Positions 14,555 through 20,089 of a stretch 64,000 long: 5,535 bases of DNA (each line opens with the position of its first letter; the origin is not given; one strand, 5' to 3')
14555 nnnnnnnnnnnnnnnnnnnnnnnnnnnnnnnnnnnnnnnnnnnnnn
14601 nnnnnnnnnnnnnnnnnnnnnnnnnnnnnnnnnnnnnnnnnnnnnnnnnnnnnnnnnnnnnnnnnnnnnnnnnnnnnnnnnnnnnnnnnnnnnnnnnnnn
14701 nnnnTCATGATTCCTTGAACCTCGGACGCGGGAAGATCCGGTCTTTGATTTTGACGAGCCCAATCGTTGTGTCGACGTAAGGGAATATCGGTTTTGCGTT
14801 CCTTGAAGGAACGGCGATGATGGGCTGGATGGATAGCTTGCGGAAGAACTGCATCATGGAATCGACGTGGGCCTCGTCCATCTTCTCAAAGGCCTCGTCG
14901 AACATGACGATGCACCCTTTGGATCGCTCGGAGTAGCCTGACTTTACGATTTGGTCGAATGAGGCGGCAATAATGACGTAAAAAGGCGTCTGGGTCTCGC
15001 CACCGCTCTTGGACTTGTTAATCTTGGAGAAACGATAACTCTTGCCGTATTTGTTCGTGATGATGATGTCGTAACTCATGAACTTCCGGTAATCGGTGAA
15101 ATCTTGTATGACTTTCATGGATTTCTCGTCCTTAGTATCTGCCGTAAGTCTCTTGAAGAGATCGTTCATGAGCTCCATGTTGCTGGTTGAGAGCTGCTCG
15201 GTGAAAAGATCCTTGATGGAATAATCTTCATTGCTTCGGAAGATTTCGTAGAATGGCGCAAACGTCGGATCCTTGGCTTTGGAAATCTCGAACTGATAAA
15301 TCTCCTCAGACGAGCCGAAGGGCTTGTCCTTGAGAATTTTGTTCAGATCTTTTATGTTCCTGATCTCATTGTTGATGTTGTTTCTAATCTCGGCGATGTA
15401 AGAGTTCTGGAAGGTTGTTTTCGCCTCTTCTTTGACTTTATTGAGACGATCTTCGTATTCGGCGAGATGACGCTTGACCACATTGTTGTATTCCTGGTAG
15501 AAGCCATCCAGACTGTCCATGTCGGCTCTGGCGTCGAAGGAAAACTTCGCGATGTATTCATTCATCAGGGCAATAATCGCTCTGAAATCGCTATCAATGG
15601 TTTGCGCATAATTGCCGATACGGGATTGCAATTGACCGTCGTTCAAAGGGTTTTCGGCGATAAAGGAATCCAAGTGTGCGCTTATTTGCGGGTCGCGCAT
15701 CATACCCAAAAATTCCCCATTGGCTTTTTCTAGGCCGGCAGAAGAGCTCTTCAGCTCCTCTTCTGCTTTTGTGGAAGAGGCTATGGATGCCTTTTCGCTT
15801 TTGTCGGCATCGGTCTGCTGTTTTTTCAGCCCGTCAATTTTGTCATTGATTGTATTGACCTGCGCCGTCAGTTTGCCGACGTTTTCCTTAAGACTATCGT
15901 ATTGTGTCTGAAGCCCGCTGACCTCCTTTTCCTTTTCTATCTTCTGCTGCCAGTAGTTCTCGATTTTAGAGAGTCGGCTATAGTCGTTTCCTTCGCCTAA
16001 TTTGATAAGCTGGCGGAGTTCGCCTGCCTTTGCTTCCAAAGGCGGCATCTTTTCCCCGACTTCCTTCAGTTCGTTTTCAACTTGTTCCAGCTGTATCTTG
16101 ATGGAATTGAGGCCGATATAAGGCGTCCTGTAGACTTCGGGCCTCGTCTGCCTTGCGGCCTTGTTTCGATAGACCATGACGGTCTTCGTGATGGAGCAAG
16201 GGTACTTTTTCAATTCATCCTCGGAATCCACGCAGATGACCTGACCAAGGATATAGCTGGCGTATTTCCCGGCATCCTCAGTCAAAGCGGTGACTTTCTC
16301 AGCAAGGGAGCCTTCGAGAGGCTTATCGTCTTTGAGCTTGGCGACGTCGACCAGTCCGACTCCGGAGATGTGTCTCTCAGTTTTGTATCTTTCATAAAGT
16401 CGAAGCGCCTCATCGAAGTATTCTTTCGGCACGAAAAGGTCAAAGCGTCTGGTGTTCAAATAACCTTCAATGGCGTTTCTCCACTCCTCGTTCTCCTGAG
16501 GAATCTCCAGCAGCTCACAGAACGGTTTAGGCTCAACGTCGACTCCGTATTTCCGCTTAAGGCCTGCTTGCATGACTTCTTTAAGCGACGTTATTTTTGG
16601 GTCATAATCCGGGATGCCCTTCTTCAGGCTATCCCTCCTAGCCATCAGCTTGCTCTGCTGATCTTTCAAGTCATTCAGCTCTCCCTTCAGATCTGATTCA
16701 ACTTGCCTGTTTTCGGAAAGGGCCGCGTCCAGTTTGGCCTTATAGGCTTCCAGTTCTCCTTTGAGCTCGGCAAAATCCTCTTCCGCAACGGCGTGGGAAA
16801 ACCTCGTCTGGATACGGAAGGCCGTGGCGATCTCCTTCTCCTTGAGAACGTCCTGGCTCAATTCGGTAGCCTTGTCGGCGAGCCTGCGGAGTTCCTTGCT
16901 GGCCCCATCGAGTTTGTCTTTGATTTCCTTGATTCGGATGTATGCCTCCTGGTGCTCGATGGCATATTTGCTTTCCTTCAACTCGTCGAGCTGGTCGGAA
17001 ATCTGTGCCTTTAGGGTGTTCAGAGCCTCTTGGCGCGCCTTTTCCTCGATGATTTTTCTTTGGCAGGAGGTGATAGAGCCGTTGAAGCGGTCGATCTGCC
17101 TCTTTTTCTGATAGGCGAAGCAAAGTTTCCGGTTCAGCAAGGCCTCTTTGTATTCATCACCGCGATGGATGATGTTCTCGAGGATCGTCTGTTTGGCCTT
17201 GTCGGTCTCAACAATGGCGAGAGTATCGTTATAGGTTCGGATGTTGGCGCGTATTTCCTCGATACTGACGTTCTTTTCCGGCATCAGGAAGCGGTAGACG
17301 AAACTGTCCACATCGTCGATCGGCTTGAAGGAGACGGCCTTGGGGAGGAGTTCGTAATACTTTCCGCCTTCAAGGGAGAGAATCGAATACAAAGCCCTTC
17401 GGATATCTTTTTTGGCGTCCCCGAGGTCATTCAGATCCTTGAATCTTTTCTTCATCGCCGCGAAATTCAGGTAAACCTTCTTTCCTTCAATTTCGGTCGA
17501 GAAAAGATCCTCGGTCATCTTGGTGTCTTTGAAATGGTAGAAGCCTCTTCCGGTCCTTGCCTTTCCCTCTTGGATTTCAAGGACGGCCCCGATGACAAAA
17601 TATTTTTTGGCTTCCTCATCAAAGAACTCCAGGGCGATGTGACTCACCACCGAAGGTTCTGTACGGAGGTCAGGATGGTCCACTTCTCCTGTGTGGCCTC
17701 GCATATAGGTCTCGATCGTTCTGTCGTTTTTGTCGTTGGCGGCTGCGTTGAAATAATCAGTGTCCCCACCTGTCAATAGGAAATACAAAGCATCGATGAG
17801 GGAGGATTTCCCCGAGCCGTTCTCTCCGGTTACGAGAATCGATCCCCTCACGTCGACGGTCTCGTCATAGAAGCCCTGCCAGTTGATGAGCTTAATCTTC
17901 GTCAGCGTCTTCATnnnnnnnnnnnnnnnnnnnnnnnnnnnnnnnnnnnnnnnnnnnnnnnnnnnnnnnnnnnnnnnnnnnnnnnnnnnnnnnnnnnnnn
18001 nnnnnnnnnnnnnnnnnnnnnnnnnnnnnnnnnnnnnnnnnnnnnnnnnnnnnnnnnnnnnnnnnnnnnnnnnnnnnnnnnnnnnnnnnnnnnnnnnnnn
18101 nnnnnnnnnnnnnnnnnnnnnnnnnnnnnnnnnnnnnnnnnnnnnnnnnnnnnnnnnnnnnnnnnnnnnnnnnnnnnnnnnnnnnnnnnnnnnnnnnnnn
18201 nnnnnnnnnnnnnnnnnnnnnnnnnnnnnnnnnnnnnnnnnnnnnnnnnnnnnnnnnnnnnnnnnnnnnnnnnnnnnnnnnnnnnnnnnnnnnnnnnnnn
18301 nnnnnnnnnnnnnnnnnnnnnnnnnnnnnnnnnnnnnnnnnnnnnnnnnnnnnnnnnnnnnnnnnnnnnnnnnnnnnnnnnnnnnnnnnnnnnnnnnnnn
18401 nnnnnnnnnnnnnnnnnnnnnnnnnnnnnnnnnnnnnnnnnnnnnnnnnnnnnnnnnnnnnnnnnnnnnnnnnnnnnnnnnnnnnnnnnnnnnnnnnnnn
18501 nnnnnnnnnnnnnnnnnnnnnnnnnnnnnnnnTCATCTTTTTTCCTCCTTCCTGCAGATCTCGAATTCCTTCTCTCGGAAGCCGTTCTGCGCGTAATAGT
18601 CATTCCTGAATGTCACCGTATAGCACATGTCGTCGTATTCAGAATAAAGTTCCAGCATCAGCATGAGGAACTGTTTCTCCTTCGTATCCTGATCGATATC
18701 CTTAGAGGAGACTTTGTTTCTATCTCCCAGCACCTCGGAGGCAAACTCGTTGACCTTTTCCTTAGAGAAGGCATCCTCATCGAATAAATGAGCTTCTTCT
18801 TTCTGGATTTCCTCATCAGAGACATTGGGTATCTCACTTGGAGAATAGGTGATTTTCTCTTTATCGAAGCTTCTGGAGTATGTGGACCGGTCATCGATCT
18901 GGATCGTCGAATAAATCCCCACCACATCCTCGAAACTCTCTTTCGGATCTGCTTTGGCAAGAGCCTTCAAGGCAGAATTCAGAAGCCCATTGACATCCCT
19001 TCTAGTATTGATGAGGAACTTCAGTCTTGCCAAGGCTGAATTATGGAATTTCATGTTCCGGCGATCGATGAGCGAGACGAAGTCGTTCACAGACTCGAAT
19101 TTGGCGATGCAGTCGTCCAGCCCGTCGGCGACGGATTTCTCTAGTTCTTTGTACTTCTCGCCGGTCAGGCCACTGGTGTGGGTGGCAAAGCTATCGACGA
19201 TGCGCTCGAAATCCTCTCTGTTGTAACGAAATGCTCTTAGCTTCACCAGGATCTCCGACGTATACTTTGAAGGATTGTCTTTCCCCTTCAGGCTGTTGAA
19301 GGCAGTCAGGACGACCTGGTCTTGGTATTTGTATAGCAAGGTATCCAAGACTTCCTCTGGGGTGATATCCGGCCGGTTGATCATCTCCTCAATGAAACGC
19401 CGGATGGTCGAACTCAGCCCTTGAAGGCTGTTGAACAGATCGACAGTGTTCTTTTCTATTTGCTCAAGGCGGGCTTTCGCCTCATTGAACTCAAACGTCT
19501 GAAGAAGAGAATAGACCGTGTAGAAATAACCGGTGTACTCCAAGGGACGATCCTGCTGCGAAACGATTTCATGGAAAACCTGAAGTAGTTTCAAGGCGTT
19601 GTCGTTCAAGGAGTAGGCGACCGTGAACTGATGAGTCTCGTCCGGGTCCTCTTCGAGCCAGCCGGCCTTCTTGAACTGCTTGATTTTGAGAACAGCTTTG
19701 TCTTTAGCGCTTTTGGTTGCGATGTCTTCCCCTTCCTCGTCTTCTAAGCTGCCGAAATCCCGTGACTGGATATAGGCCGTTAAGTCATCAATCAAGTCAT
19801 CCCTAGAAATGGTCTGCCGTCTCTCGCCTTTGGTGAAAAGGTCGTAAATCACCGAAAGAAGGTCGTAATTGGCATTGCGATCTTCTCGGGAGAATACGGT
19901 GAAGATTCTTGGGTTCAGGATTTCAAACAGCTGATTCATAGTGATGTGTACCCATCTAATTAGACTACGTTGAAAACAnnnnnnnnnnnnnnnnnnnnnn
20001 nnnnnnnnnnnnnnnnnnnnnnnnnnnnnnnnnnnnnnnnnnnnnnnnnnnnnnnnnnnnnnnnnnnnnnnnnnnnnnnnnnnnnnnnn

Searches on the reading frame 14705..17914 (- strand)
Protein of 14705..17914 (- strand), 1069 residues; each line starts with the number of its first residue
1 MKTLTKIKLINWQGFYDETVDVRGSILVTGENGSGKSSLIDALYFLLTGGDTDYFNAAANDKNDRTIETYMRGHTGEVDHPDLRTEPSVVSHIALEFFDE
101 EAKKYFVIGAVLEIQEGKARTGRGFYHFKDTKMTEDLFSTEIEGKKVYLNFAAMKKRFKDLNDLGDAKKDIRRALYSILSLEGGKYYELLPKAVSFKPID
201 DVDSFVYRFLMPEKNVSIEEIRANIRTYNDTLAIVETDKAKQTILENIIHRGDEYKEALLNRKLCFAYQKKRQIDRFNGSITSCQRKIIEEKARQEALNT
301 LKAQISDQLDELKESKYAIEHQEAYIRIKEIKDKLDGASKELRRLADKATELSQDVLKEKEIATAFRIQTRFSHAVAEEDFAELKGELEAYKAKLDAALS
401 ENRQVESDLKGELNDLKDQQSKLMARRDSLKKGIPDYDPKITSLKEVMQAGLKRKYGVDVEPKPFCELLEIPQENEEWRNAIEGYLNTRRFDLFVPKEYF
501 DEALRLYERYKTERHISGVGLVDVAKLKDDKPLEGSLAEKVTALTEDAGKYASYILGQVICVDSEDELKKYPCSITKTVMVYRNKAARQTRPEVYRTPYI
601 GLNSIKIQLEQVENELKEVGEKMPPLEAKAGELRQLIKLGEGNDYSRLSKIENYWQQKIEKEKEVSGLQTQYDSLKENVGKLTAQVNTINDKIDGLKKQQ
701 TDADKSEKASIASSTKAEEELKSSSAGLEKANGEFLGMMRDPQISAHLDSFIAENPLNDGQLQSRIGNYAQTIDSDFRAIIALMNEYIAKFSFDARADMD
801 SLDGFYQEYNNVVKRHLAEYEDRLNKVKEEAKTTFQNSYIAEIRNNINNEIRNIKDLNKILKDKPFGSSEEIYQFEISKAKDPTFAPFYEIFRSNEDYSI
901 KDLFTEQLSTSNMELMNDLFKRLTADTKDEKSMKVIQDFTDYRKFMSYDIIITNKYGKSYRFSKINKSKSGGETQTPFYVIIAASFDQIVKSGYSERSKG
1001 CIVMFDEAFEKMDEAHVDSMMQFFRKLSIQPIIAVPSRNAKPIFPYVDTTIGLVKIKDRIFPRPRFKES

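Call 14: search_protein_families(library=padloc, proteins=[window:14705-17914:-], max_evalue=0.001)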
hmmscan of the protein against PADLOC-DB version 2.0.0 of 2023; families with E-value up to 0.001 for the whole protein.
window:14705-17914:- (1069 aa): 41 families (the best 25 are shown)
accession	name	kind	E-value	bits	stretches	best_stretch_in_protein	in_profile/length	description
PDLC00519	JetC1|JetC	-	4.8e-247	821.1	1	1-1061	1-1081/1097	DUF3584 domain; MukB-like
PDLC00505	JetC1|JetC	-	1.4e-112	375.7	1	2-1059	7-1097/1118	DUF3584 domain; MukB-like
PDLC00508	JetC1|JetC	-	8.9e-103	343.3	1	1-1059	1-1092/1106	DUF3584 domain; MukB-like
PDLC00503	JetC1|JetC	-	1.1e-89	299.9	1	1-1051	1-1100/1146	DUF3584 domain; MukB-like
PDLC00513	JetC1|JetC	-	4.9e-89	297.7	1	1-1058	1-1095/1140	DUF3584 domain; MukB-like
PDLC00504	JetC1|JetC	-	3.6e-84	281.6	1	1-1059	1-1108/1144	DUF3584 domain; MukB-like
PDLC00516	JetC1|JetC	-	1.9e-80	269.3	1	2-1038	2-1066/1098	DUF3584 domain; MukB-like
PDLC00510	JetC1|JetC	-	1.7e-71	239.4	2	404-1040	420-1046/1093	DUF3584 domain; MukB-like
PDLC00518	JetC1|JetC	-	5.8e-70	234.3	1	4-1059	18-1089/1112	DUF3584 domain; MukB-like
PDLC00507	JetC1|JetC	-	5.3e-61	205.2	2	379-1049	462-1151/1215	DUF3584 domain; MukB-like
PDLC00512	JetC1|JetC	-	2e-59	199.7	1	4-1056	20-1097/1123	DUF3584 domain; MukB-like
PDLC00506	JetC1|JetC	-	5.7e-55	184.9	2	611-1058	666-1110/1149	DUF3584 domain; MukB-like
PDLC00511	JetC1|JetC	-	2.1e-45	153.1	1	3-1039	17-1058/1108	DUF3584 domain; MukB-like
PDLC00515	JetC1|JetC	-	2.7e-42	142.9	2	644-1056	754-1163/1212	DUF3584 domain; MukB-like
PDLC00517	JetC1|JetC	-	4e-39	132.7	1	5-1055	23-1100/1119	DUF3584 domain; MukB-like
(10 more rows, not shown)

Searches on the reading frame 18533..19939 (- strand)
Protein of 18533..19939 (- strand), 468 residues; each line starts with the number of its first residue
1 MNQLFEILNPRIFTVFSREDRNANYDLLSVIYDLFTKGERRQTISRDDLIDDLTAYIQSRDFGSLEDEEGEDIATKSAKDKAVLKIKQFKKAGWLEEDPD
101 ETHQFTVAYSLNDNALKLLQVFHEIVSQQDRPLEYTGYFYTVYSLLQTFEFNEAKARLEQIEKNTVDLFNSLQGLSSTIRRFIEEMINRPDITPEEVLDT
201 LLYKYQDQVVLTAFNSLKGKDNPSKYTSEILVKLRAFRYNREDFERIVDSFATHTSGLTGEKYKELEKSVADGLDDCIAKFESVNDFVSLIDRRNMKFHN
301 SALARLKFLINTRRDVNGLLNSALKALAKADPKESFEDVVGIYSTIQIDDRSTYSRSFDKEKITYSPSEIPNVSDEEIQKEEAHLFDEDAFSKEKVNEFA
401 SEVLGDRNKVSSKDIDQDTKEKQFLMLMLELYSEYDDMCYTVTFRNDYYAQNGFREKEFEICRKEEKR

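Call 14: search_protein_families(library=padloc, proteins=[window:18533-19939:-], max_evalue=0.001)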
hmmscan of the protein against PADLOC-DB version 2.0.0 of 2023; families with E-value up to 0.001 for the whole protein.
window:18533-19939:- (468 aa): 11 families
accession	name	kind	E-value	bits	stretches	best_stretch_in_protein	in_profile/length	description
PDLC00442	JetA1|JetA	-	1.2e-69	233.4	1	2-465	3-467/467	DUF5716 domain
PDLC00449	JetA1|JetA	-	1.8e-55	186.8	1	3-468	2-464/464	DUF5716 domain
PDLC00458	JetA1|JetA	-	9.5e-35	118.2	1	3-465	2-469/470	DUF5716 domain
PDLC00467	JetA1|JetA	-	1.4e-30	104.6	1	3-466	2-472/474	DUF5716 domain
PDLC00466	JetA1|JetA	-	6.9e-22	75.9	1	3-424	2-414/465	DUF5716 domain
PDLC00443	JetA1|JetA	-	1.6e-21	74.5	1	4-422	2-415/466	DUF5716 domain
PDLC00451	JetA1|JetA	-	3.1e-18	63.9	1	15-451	14-440/456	DUF5716 domain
PDLC00448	JetA1|JetA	-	4e-13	47.3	1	4-464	3-469/472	DUF5716 domain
PDLC00456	JetA1|JetA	-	3.9e-12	43.6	1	2-418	9-416/482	DUF5716 domain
PDLC00453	JetA1|JetA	-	9.8e-12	42.3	1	71-293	91-305/504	DUF5716 domain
PDLC00450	JetA1|JetA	-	7.9e-06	23.2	1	12-463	11-464/467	DUF5716 domain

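Call 15: search_protein_families(library=pfam, proteins=[window:18533-19939:-], max_evalue=0.001)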
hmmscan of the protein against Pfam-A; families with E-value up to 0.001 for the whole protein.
window:18533-19939:- (468 aa): 1 family
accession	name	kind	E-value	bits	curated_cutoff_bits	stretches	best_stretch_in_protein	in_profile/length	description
PF18982.5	JetA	-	6.2e-67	226.5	26.2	1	31-464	2-434/434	Wadjet protein JetA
